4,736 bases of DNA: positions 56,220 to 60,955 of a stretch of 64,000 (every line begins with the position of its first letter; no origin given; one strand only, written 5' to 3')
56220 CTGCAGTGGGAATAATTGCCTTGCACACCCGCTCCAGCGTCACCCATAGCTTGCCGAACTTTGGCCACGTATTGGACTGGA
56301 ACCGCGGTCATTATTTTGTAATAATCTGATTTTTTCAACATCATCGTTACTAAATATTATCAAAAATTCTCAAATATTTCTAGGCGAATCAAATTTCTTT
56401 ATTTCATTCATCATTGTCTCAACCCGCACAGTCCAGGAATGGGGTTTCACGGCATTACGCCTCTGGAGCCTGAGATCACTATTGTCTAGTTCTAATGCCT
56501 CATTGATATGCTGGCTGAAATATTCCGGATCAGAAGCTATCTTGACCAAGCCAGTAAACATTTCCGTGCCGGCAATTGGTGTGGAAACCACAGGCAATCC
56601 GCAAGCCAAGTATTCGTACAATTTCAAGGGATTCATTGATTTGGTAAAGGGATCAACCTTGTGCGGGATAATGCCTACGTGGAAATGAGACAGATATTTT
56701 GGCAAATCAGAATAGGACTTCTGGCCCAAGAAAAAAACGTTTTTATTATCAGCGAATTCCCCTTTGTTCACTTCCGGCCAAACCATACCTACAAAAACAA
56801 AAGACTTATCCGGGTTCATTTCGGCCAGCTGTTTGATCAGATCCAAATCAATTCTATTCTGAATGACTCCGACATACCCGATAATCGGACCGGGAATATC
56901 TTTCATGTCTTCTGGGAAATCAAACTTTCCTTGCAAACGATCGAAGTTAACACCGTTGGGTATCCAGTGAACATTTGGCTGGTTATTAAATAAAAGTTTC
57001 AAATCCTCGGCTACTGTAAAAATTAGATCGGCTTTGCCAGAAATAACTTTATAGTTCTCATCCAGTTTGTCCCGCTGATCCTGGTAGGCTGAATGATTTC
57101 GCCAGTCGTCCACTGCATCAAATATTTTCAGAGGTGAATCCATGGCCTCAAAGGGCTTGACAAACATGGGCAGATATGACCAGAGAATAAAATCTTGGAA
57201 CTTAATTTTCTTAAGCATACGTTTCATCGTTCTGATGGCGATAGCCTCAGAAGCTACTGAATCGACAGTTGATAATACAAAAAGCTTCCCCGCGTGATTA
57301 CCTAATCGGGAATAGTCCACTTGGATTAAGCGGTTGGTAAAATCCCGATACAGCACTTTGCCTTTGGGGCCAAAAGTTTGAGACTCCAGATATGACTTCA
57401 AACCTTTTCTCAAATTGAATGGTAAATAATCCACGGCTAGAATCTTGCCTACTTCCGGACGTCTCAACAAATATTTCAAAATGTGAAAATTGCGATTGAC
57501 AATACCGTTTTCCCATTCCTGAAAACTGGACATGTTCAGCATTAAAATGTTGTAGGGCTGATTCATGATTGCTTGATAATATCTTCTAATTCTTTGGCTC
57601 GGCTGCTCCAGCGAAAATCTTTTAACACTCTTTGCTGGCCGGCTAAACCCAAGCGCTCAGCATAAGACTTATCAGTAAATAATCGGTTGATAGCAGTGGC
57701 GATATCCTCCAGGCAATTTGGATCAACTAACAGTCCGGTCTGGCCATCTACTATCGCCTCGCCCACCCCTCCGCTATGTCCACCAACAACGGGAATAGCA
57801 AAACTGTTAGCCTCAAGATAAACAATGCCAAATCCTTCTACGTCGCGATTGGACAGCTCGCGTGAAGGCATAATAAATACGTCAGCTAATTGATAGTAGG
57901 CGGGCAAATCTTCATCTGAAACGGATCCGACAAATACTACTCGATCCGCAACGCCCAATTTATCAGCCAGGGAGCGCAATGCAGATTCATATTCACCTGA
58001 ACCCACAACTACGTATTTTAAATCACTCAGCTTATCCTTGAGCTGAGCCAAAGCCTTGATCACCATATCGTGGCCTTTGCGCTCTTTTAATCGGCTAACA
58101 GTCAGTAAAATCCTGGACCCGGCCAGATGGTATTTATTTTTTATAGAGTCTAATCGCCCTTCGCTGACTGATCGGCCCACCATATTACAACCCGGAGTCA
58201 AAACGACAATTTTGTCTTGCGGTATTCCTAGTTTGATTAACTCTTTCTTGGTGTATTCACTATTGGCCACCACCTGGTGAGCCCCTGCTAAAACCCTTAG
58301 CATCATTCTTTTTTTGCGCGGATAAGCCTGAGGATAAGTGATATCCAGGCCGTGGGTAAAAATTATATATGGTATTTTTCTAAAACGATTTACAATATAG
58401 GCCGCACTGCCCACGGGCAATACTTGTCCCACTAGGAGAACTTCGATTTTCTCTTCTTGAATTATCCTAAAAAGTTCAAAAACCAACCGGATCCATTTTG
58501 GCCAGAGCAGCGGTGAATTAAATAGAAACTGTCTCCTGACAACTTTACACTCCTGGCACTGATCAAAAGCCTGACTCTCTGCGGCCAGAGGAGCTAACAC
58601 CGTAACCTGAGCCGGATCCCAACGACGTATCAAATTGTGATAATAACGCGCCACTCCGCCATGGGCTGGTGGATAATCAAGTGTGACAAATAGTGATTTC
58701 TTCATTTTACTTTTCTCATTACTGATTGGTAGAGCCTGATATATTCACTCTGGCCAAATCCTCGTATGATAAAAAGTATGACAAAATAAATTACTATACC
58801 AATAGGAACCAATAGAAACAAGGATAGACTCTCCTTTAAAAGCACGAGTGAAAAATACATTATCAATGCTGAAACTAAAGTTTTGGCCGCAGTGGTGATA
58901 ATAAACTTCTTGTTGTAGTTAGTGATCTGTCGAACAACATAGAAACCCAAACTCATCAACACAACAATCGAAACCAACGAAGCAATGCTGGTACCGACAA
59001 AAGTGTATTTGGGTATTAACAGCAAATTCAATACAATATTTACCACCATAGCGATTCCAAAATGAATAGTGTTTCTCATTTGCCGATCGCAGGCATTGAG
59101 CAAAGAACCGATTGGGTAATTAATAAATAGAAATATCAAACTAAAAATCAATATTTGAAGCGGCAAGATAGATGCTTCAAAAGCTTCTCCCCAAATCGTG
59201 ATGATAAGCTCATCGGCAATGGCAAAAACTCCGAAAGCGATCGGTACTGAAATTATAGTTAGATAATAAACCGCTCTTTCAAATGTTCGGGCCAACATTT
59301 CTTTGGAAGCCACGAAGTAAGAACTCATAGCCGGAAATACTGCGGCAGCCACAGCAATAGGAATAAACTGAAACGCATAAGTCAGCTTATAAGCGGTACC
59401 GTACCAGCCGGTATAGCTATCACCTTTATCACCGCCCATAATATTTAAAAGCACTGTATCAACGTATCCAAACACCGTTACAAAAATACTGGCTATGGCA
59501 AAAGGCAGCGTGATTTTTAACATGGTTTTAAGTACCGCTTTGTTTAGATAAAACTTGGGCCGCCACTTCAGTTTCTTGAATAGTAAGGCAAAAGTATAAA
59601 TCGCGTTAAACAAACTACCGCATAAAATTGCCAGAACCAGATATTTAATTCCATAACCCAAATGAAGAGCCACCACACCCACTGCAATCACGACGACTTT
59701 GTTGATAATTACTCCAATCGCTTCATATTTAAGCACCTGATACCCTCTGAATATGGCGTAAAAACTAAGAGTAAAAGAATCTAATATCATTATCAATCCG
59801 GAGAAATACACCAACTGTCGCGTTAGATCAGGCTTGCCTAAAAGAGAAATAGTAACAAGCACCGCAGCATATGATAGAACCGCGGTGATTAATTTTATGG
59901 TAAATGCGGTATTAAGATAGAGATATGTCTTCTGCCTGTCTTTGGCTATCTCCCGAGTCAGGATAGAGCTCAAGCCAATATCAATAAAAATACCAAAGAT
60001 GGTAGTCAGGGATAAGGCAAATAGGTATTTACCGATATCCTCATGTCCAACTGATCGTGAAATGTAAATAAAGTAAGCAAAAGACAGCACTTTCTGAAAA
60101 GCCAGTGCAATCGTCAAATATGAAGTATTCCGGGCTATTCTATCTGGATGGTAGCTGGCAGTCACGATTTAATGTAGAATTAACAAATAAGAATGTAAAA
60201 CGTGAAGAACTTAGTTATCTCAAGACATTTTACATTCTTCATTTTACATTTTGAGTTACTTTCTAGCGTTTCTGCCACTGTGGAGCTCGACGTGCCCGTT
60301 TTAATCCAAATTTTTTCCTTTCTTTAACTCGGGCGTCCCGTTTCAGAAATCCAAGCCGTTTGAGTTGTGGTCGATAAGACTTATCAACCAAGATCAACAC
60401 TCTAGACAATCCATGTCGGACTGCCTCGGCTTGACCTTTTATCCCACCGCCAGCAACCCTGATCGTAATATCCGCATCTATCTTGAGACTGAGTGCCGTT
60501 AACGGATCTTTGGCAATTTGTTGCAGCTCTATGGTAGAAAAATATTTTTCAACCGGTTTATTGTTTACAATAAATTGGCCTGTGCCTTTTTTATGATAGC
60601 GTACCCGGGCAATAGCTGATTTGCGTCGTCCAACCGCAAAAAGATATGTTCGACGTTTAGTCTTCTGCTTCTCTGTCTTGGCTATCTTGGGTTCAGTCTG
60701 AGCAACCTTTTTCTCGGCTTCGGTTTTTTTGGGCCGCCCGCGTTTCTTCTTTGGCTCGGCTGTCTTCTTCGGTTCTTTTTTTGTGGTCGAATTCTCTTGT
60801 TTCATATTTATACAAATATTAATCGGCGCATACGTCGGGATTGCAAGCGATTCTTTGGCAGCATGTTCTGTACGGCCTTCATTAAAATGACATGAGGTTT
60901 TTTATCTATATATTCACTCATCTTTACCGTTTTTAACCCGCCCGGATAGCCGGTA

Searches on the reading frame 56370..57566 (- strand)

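Call 38: search_protein_families(library=pfam, proteins=[window:56370-57566:-], max_evalue=0.001)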
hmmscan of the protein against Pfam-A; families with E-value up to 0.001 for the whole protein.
window:56370-57566:- (398 aa): 3 families
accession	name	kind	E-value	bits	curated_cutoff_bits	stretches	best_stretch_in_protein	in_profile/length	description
PF13692.12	Glyco_trans_1_4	-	3.3e-12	47.3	27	1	227-359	2-141/142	Glycosyl transferases group 1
PF00534.26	Glycos_transf_1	-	1.6e-10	41.2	26.4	1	227-369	16-167/172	Glycosyl transferases group 1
PF13524.12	Glyco_trans_1_2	-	1.7e-08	35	25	1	243-386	5-143/144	Glycosyl transferase-like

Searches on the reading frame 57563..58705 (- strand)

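Call 38: search_protein_families(library=pfam, proteins=[window:57563-58705:-], max_evalue=0.001)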
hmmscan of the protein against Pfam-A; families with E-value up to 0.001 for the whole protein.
window:57563-58705:- (380 aa): 7 families
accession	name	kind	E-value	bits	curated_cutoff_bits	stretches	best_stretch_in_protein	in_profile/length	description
PF00534.26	Glycos_transf_1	-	7e-45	153.1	26.4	1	195-358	13-171/172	Glycosyl transferases group 1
PF13692.12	Glyco_trans_1_4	-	6.2e-36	124.2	27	1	198-345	2-142/142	Glycosyl transferases group 1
PF13439.12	Glyco_transf_4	-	3.5e-21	76.4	28.5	1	16-173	2-166/170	Glycosyltransferase Family 4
PF13579.12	Glyco_trans_4_4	-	1.9e-17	64.5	29.7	1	16-172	1-158/158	Glycosyl transferase 4-like domain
PF20706.3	GT4-conflict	-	2e-10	40.7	26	1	128-371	133-383/385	Family 4 Glycosyltransferase in conflict systems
PF13524.12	Glyco_trans_1_2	-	8.8e-09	35.9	25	1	218-375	5-144/144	Glycosyl transferase-like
PF13477.12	Glyco_trans_4_2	-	2.7e-06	28.1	23.4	1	70-148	59-138/139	Glycosyl transferase 4-like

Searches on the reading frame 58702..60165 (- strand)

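Call 38: search_protein_families(library=pfam, proteins=[window:58702-60165:-], max_evalue=0.001)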
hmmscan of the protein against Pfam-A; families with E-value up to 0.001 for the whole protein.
window:58702-60165:- (487 aa): 4 families
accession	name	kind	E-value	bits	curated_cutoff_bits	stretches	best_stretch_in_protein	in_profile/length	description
PF01943.22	Polysacc_synt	-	1.2e-37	130.3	28.2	1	11-283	2-273/274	Polysaccharide biosynthesis protein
PF13440.11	Polysacc_synt_3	-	1.7e-23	83.7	23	1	37-332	4-291/293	Polysaccharide biosynthesis protein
PF01554.23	MatE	-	7.2e-08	32.7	24.9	1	221-381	1-160/161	MatE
PF03023.19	MurJ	-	7.4e-08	31.9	27.4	1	88-448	70-437/451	Lipid II flippase MurJ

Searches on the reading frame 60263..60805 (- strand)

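Call 38: search_protein_families(library=pfam, proteins=[window:60263-60805:-], max_evalue=0.001)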
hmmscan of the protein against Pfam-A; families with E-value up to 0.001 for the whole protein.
window:60263-60805:- (180 aa): 1 family
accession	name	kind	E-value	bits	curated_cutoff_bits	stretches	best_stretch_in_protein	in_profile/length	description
PF00380.25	Ribosomal_S9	-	3.2e-39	134.6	22.5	1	59-180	1-121/121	Ribosomal protein S9/S16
